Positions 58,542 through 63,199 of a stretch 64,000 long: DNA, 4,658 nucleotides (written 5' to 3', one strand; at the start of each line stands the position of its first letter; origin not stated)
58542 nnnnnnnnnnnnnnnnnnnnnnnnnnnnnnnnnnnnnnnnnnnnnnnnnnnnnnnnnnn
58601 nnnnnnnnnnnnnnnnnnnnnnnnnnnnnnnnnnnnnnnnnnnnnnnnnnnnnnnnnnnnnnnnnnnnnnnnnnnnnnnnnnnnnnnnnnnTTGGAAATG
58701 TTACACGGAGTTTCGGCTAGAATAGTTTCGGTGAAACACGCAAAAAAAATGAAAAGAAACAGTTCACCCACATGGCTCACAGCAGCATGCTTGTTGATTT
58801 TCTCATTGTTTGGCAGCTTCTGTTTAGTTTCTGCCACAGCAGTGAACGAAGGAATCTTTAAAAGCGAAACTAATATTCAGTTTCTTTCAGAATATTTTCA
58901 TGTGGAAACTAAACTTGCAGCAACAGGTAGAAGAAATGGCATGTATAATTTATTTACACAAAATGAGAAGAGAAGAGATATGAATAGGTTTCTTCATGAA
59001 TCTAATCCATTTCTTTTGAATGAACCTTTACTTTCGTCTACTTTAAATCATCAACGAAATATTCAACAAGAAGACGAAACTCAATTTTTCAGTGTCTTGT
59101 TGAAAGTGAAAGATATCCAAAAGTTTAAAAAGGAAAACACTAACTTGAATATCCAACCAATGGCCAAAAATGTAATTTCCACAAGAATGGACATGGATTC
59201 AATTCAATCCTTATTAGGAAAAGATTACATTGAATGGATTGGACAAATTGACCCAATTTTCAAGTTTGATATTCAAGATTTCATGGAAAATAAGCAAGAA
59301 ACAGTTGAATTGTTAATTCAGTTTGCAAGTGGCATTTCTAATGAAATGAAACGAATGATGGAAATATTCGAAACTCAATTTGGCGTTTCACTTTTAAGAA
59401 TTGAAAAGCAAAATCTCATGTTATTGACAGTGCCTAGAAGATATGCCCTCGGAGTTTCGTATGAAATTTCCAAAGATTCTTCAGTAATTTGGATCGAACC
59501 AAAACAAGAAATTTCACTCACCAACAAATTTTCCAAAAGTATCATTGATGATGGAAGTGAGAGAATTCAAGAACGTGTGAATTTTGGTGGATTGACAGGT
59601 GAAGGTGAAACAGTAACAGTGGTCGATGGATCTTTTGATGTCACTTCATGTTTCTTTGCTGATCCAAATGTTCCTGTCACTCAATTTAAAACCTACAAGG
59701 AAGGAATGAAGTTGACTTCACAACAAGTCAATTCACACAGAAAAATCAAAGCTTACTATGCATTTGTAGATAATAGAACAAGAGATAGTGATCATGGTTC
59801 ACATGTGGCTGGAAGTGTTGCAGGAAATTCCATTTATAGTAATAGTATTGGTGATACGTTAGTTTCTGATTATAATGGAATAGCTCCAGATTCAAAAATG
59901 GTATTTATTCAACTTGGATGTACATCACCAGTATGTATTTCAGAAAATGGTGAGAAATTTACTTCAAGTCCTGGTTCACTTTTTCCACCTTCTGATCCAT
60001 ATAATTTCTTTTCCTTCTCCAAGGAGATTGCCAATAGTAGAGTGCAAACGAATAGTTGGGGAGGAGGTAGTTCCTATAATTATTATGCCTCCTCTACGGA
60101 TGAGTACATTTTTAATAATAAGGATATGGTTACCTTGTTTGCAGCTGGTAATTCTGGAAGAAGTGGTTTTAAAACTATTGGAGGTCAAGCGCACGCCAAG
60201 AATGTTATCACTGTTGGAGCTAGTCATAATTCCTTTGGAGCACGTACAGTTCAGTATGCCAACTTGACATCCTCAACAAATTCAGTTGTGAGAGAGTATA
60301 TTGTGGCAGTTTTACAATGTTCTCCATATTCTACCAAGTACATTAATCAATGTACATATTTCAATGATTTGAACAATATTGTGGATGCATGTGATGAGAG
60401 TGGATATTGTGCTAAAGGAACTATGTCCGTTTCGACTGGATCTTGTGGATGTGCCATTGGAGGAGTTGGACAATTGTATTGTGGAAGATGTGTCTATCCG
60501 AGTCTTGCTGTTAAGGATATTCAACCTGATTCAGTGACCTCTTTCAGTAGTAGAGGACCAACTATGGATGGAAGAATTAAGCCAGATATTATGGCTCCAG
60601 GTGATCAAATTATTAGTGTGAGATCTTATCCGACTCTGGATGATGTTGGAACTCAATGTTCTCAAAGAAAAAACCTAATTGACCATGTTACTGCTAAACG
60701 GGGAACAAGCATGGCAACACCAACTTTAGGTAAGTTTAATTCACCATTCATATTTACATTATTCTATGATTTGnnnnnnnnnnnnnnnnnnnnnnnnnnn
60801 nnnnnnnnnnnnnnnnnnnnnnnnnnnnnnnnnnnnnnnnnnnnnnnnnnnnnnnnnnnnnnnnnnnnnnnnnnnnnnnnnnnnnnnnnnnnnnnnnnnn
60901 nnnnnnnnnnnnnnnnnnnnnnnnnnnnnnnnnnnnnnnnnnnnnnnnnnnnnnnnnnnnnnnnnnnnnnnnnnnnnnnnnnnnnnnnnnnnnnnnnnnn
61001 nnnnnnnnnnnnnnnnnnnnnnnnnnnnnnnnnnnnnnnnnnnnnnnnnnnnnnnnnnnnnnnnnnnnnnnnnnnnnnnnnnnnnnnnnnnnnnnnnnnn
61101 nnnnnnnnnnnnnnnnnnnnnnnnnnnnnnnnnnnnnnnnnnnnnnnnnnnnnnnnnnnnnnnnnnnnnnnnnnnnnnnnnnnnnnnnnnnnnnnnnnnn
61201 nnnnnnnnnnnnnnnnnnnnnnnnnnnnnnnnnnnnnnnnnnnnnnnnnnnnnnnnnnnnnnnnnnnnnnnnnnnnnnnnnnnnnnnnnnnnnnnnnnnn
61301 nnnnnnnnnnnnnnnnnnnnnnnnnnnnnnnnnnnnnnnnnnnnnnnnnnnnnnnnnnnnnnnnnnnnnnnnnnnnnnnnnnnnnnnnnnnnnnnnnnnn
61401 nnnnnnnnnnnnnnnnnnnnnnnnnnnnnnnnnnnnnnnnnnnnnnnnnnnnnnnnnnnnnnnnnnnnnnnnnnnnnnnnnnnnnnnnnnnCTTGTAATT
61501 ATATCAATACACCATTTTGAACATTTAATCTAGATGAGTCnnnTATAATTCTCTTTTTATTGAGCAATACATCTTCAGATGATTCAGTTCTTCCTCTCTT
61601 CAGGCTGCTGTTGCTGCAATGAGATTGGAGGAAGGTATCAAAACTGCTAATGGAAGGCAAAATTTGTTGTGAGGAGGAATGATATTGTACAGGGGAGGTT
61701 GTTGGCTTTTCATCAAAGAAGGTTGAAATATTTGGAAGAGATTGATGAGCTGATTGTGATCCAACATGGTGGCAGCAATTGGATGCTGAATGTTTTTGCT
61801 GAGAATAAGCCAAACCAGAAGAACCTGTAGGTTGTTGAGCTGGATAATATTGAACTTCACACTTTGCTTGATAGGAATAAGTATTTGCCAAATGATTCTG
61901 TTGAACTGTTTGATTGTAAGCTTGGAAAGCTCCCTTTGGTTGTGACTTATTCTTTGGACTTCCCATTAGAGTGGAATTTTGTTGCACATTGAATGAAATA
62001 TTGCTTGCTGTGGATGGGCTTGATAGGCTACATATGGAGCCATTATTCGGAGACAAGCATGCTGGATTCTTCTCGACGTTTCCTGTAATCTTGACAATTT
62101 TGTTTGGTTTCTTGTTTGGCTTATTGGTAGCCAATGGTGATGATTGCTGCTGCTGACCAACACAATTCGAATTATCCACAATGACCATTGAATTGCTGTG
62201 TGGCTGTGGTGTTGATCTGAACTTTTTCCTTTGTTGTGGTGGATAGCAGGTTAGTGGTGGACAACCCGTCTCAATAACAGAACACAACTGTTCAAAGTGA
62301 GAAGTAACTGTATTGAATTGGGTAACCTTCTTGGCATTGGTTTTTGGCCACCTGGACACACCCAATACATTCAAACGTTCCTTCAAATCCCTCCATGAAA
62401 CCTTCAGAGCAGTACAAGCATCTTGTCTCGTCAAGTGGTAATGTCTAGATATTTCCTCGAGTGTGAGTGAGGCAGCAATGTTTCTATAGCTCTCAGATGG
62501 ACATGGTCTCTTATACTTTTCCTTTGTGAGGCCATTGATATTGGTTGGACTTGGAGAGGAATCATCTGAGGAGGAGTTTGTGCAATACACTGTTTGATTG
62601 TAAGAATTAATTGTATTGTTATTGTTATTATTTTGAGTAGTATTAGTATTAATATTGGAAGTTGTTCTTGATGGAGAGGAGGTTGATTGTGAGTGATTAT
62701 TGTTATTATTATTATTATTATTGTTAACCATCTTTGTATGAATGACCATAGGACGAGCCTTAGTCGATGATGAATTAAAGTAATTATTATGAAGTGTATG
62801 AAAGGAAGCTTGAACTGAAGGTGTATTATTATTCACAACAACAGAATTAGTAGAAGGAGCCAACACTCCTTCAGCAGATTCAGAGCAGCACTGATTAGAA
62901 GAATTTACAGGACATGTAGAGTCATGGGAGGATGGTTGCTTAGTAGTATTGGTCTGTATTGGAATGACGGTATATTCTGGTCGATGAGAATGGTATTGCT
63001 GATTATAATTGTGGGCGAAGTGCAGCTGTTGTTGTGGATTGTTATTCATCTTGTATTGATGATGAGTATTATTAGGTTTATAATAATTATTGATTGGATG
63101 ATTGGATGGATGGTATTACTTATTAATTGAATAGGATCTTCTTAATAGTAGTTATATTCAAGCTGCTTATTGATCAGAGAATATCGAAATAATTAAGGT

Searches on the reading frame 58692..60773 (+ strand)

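Call 14: search_protein_families(library=pfam, proteins=[window:58692-60773:+], max_evalue=0.01)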
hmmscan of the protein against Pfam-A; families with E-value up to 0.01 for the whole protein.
window:58692-60773:+ (694 aa): 1 family
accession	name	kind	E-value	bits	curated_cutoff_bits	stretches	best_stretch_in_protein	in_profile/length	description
PF00082.27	Peptidase_S8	-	3.9e-27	95.8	21.8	1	303-678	1-245/288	Subtilase family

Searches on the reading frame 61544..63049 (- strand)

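Call 8: search_protein_families(library=pfam, proteins=[window:61544-63049:-], max_evalue=0.01)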
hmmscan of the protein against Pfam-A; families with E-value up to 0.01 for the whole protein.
window:61544-63049:- (502 aa): 1 family
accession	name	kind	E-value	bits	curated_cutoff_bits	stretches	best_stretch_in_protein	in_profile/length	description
PF02042.20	RWP-RK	-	6.5e-14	52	29.3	1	194-241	1-48/49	RWP-RK domain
